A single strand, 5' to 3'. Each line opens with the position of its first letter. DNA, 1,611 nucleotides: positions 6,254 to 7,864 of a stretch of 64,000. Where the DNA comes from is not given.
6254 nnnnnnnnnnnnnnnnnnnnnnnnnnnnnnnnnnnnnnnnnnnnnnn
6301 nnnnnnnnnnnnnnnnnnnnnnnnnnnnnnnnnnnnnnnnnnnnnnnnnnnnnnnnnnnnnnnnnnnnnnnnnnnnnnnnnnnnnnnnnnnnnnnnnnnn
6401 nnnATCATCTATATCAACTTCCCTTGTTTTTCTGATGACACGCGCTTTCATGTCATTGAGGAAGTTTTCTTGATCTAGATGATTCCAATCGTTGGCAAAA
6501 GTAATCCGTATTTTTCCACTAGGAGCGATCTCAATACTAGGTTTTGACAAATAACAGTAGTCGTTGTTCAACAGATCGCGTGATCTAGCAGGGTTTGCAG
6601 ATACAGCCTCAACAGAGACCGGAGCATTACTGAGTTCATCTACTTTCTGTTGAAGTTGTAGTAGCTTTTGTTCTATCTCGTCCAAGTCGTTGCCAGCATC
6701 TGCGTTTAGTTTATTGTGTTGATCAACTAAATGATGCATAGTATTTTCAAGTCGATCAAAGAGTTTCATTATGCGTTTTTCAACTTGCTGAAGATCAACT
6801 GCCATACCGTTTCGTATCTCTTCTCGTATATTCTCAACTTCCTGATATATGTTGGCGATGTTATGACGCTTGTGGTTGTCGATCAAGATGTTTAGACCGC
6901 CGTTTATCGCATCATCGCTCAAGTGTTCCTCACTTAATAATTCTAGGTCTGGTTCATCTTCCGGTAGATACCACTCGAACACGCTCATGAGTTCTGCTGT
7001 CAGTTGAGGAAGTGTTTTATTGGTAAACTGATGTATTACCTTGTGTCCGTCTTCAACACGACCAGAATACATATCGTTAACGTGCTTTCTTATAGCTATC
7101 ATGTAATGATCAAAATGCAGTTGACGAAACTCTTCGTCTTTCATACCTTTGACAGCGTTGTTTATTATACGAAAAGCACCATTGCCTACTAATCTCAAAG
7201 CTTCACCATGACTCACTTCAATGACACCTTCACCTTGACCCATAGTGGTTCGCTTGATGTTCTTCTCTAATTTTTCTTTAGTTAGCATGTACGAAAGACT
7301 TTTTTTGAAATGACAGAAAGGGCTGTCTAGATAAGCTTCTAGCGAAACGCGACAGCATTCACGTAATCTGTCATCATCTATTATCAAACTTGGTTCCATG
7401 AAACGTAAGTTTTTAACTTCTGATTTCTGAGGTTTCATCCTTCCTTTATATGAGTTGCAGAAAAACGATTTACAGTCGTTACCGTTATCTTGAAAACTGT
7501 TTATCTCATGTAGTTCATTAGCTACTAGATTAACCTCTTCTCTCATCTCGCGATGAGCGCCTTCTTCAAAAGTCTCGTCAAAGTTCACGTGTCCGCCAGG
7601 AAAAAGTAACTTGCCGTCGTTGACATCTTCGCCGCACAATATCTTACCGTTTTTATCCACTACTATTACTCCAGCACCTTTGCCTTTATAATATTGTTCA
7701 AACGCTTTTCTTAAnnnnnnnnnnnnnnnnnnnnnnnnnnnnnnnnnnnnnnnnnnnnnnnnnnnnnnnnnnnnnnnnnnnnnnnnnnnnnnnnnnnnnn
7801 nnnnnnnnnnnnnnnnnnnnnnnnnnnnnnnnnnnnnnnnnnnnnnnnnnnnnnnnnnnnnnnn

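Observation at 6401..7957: Nudix hydrolase domain protein encoded inside the tail/neck structural operon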

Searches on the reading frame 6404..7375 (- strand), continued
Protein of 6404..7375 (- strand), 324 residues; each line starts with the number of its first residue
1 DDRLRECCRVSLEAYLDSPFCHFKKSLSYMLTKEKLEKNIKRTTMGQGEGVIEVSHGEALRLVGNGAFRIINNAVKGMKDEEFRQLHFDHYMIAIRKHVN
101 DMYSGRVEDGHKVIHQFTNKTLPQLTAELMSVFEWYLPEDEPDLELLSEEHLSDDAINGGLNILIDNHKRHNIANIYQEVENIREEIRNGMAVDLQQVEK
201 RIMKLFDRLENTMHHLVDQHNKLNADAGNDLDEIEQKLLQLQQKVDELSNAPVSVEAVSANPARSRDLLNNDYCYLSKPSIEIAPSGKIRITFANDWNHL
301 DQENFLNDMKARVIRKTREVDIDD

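Call 75: find_encoding_contigs(protein=P0166, flank=10000, max_places=1)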
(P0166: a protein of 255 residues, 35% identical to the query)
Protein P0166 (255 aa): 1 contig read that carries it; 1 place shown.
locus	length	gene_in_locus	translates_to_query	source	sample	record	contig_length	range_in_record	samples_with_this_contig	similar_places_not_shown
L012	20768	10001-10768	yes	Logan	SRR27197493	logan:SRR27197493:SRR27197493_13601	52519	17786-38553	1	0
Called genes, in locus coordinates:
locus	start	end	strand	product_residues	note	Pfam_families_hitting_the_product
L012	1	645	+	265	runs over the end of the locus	-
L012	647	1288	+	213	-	-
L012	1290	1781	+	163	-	-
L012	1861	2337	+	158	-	-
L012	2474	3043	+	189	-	-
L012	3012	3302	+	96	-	-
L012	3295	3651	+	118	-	-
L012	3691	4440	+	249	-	PF00082:Peptidase_S8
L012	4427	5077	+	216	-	PF00149:Metallophos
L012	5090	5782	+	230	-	PF07460:NUMOD3 (faint)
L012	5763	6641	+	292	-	-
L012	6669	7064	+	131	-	-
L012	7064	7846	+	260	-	-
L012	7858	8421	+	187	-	PF01464:SLT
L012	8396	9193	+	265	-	-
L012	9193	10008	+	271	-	-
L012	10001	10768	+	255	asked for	-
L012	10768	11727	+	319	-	PF18182:mCpol, PF22335:Cas10-Cmr2_palm2 (weak)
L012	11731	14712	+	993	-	-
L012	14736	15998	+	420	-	PF25680:Mom (weak)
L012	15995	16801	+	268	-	-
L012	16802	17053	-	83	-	-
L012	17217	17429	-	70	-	-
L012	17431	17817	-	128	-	PF01145:Band_7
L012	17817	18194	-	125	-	-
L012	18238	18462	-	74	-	-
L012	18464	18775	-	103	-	-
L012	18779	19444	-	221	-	-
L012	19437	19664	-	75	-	-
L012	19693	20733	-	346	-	-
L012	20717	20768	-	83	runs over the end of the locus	-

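Call 77: find_encoding_contigs(protein=P0133, flank=8000, max_places=2)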
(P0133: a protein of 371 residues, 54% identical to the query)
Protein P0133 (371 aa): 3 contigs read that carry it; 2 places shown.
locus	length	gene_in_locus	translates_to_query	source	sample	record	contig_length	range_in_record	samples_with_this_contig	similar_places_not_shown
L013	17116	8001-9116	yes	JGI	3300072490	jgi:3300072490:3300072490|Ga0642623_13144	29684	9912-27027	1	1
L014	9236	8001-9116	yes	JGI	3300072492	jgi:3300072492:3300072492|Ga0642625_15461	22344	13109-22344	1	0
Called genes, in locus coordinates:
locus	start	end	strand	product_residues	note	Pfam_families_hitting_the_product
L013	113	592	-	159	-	-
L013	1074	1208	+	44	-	-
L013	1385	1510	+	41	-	-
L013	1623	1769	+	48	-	-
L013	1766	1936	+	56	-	-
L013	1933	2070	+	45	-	-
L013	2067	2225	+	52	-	-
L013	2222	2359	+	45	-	-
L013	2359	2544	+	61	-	-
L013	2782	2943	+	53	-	-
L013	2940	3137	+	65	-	-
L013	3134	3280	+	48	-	-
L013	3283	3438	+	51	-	-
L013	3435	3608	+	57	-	-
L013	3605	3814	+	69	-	-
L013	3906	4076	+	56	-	-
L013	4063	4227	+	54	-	-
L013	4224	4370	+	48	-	-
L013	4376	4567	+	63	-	-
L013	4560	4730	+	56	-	-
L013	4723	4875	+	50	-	-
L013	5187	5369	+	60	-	-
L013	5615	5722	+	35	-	-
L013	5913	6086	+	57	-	-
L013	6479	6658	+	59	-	-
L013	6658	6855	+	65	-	-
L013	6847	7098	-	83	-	-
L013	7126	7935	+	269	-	-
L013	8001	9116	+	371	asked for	-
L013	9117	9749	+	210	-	-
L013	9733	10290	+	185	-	PF27269:YonG_N (faint)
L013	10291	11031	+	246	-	-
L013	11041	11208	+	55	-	-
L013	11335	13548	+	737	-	-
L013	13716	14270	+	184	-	-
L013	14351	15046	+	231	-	-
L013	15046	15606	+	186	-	-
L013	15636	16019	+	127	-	-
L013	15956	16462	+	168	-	-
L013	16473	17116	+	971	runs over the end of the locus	-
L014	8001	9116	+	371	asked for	-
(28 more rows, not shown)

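Call 86: search_protein_families(library=phrogs, proteins=[L011:15914-17704:+, L011:14618-15553:+, L011:13500-14396:+, L011:4574-5566:+, L011:93-1076:+, L012:11731-14712:+, L012:9193-10008:+, L012:8396-9193:+, L012:7064-7846:+, L012:14736-15998:+], max_evalue=0.001)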
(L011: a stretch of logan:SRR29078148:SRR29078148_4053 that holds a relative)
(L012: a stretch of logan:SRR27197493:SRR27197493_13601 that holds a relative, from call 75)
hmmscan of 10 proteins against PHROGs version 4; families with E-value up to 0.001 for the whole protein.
L011:15914-17704:+ (596 aa): 1 family
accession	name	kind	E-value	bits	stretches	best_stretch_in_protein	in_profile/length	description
phrog_279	-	tail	1.1e-30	107.8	1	12-590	12-483/489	tail sheath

L011:14618-15553:+ (311 aa): 0 families

L011:13500-14396:+ (298 aa): 1 family
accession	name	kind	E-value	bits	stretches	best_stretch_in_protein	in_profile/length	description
phrog_16819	-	unknown function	1.1e-16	62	1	30-286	24-226/239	-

L011:4574-5566:+ (330 aa): 1 family
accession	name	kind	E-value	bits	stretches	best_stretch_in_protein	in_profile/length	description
phrog_24811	-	unknown function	0.00049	21.2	1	238-282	4-47/108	-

L011:93-1076:+ (327 aa): 0 families

L012:11731-14712:+ (993 aa): 0 families

L012:9193-10008:+ (271 aa): 3 families
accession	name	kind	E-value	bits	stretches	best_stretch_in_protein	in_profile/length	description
phrog_20046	-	unknown function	2.5e-24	87.3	2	6-99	202-297/302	-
phrog_3339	-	DNA, RNA and nucleotide metabolism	8.2e-11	42.6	1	90-266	214-352/536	homing endonuclease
phrog_559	-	DNA, RNA and nucleotide metabolism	3.2e-09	37.1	1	108-266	267-415/607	HNH endonuclease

L012:8396-9193:+ (265 aa): 1 family
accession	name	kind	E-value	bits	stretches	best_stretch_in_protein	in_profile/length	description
phrog_1004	-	head and packaging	4.1e-10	40.4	1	14-243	17-231/263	virion structural protein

L012:7064-7846:+ (260 aa): 1 family
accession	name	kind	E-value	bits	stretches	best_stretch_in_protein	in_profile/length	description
phrog_2827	-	unknown function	0.00024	22.5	1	181-242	1-72/102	-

L012:14736-15998:+ (420 aa): 2 families
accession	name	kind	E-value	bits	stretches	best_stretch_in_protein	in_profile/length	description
phrog_1384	-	other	2.8e-14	54.2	1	239-357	15-148/245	Mom-like DNA modification protein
phrog_3339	-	DNA, RNA and nucleotide metabolism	1e-07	32.4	1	253-337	370-453/536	homing endonuclease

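Call 107: search_protein_families(library=pfam, proteins=[P0212, P0193, P0183, P0187, P0168, P0214, P0141, P0124, P0122, P0121], max_evalue=0.01)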
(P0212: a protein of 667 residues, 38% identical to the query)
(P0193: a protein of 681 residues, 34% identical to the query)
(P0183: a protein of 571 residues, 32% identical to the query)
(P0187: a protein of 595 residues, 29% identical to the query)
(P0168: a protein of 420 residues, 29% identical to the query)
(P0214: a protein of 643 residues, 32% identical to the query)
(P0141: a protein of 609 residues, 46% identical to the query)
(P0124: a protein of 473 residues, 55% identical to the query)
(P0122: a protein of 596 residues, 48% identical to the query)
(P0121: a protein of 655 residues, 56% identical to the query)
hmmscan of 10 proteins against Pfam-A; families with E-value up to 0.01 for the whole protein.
P0212 (667 aa): 0 families

P0193 (681 aa): 0 families

P0183 (571 aa): 1 family
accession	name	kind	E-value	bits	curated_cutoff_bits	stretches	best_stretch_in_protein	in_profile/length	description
PF11697.13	DUF3293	-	0.0003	21.8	25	1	29-96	8-71/73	Protein of unknown function (DUF3293)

P0187 (595 aa): 0 families

P0168 (420 aa): 0 families

P0214 (643 aa): 2 families
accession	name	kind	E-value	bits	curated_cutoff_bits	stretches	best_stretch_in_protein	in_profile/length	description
PF18182.6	mCpol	-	3.7e-05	24.5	26.4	1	371-460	19-108/114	minimal CRISPR polymerase domain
PF24809.1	DUF7708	-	0.0054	17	25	1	508-587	4-82/146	Domain of unknown function (DUF7708)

P0141 (609 aa): 0 families

P0124 (473 aa): 0 families

P0122 (596 aa): 2 families
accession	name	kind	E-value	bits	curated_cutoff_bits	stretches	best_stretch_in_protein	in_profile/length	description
PF00293.34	NUDIX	-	9.9e-19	68.1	21.1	1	170-272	4-118/134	NUDIX domain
PF04513.17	Baculo_PEP_C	-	0.0084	16.6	38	0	451-523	30-102/140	Baculovirus polyhedron envelope protein, PEP, C terminus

P0121 (655 aa): 4 families
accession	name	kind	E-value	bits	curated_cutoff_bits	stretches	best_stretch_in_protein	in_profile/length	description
PF00293.34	NUDIX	-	5.6e-19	68.9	21.1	1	75-175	2-118/134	NUDIX domain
PF14815.12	NUDIX_4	-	0.00014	22.1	35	1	81-129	3-52/113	NUDIX domain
PF11945.13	WASH_WAHD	-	0.0037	17.2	24.2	1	529-596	12-81/292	WAHD domain of WASH complex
PF21329.2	CYP38_PsbQ-like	-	0.0057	17.6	27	0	507-587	16-97/117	Peptidyl-prolyl cis-trans isomerase CYP38-like, PsbQ-like domain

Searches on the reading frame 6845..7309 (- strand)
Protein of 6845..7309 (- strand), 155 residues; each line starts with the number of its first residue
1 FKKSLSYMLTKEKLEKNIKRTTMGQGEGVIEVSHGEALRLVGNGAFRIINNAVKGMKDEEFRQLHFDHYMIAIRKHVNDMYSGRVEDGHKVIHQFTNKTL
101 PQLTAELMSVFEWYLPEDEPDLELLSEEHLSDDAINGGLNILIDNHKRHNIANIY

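Call 72: search_protein_families(library=pfam, proteins=[window:6845-7309:-], max_evalue=10)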
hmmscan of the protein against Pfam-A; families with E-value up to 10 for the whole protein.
seq(155 aa): 1 family
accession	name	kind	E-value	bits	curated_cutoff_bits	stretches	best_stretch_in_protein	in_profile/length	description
PF13102.12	Phage_int_SAM_5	-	0.12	13.2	22.3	1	66-141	6-74/98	Phage integrase SAM-like domain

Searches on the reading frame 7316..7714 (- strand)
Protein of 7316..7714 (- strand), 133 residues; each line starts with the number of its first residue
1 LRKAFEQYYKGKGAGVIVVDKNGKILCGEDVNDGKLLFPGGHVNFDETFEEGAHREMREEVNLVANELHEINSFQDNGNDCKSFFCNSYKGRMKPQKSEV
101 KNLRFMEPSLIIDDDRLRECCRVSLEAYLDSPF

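Call 78: search_dna_similar(query=window:7316-7714:-, collection=phages, mode=protein, max_evalue=0.05, max_rows=25)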
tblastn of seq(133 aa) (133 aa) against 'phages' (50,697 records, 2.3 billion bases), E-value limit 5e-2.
Records with a match: 56; places in all: 56; records where one place covers at least 80% of the query: 1.
Best place of each record, by identity: <60% 56.
By first word of the organism name: Acinetobacter 23; Aeromonas 13; Sinorhizobium 7; Bacteriophage 2; Streptomyces 2; Sphingobium 2; Rhizobium 2; Paenibacillus 1; Xanthomonas 1; Ochrobactrum 1; and 2 more.
By host as written in the record: - 10; Aeromonas salmonicida 7; Sinorhizobium meliloti 7; Aeromonas hydrophila 4; Acinetobacter baumannii 4; Streptomyces sp. ZL12 2; Sphingobium sp. IP1 2; Acinetobacter baumannii strain MAR15-4162 2; and 15 more.
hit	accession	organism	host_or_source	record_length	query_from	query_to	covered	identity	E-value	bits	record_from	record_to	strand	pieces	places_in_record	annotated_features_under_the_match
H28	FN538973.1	Paenibacillus phage phiBP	Paenibacillus polymyxa CCM 7400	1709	13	131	89%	25.4%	7e-4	44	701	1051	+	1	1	putative pyrophosphatase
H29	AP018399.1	Xanthomonas phage XacN1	Xanthomonas citri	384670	18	105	66%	33.7%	2e-2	40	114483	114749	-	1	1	bifunctional nicotinamide mononucleotide ...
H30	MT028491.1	Ochrobactrum phage vB_OspM_OC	Ochrobactrum sp. POC9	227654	18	92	56%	36.1%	5e-3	41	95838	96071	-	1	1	bifunctional NMN adenylyltransferase/nudix hydrolase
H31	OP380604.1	Aeromonas phage avDM12-TAAL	Aeromonas hydrophila BIOTECH 10089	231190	13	67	41%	44.8%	6e-3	41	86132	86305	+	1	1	hypothetical protein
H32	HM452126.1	Aeromonas phage phiAS5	Aeromonas salmonicida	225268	13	67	41%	44.8%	7e-3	41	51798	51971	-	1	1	hypothetical protein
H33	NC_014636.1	Aeromonas phage phiAS5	Aeromonas salmonicida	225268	13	67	41%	44.8%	7e-3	41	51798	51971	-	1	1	cytidyltransferase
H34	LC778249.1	Aeromonas phage phiWae14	urban sewage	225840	13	67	41%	44.8%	7e-3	41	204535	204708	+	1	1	bifunctional nicotinamide-nucleotide adenylyltransferase/Nudix ...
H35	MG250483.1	Aeromonas phage Ah1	Aeromonas hydrophila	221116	13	67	41%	44.8%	7e-3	40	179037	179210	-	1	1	bifunctional NMN adenylyltransferase/nudix hydrolase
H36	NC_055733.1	Aeromonas phage Ah1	Aeromonas hydrophila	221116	13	67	41%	44.8%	7e-3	40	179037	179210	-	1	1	cytidyltransferase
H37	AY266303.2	Aeromonas phage Aeh1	Aeromonas hydrophila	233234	14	67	41%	45.6%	9e-3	40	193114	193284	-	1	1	hypothetical protein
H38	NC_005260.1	Aeromonas phage Aeh1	Aeromonas hydrophila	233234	14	67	41%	45.6%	9e-3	40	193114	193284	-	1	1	cytidyltransferase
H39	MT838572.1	Bacteriophage sp.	human fecal samples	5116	13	63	38%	48.1%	3e-3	42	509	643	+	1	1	record has no annotation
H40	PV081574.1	Acinetobacter phage vB_AbaM_3014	Acinetobacter baumannii Ab125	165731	1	63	47%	37.9%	3e-2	39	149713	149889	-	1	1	putative ADP-ribose pyrophosphatase protein | hypothetical protein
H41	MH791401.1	Aeromonas phage AsFcp_2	Aeromonas salmonicida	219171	13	67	41%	43.1%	3e-2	39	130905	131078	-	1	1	hypothetical protein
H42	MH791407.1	Aeromonas phage AsFcp_4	Aeromonas salmonicida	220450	13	67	41%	43.1%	3e-2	39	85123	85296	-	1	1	hypothetical protein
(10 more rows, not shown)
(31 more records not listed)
